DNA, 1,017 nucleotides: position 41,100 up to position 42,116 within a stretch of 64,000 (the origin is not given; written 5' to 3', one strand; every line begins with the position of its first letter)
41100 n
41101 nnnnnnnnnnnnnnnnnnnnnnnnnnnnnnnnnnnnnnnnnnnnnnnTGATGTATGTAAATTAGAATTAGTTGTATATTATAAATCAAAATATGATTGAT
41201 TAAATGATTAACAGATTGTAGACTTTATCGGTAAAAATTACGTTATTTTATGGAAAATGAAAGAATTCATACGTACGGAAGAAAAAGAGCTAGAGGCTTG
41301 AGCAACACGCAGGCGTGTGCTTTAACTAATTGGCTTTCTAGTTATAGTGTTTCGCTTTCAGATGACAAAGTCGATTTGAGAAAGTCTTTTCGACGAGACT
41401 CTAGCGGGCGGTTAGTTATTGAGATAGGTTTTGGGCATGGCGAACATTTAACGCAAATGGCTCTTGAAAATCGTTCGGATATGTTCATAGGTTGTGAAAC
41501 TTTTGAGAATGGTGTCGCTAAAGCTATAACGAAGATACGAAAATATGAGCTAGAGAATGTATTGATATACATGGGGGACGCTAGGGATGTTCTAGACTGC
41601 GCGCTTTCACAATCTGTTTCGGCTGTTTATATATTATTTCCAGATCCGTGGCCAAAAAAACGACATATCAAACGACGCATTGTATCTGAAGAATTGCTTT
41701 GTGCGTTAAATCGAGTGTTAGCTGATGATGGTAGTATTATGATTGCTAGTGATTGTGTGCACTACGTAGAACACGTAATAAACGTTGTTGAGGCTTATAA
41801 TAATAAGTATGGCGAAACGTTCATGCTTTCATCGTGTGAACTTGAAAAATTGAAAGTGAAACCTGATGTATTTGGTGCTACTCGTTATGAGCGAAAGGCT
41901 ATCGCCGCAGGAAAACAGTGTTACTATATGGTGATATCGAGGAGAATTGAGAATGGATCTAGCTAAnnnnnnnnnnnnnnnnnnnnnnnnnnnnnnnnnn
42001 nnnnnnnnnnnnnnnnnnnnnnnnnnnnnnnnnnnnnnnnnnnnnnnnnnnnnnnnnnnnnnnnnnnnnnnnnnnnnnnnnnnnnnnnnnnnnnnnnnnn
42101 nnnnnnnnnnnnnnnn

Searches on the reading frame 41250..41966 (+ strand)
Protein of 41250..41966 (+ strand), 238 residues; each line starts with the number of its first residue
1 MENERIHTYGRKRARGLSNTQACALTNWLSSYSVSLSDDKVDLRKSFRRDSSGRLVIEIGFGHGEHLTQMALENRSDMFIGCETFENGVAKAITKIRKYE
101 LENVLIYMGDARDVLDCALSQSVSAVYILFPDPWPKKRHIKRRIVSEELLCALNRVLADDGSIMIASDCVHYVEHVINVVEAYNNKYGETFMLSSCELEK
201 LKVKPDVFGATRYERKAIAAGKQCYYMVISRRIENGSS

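Call 61: search_protein_families(library=pfam, proteins=[window:41250-41966:+], max_evalue=0.0001)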
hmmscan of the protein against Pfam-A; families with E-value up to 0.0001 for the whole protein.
window:41250-41966:+ (238 aa): 3 families
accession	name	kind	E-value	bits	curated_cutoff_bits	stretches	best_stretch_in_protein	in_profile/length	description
PF02390.23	Methyltransf_4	-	2.9e-39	134.7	24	1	55-225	4-171/173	Putative methyltransferase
PF13847.12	Methyltransf_31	-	5.2e-05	23.4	27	1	52-169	3-113/145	Methyltransferase domain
PF24675.1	NpmA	-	7.8e-05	22.5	60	1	49-136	20-108/214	16S rRNA (adenine(1408)-N(1))-methyltransferase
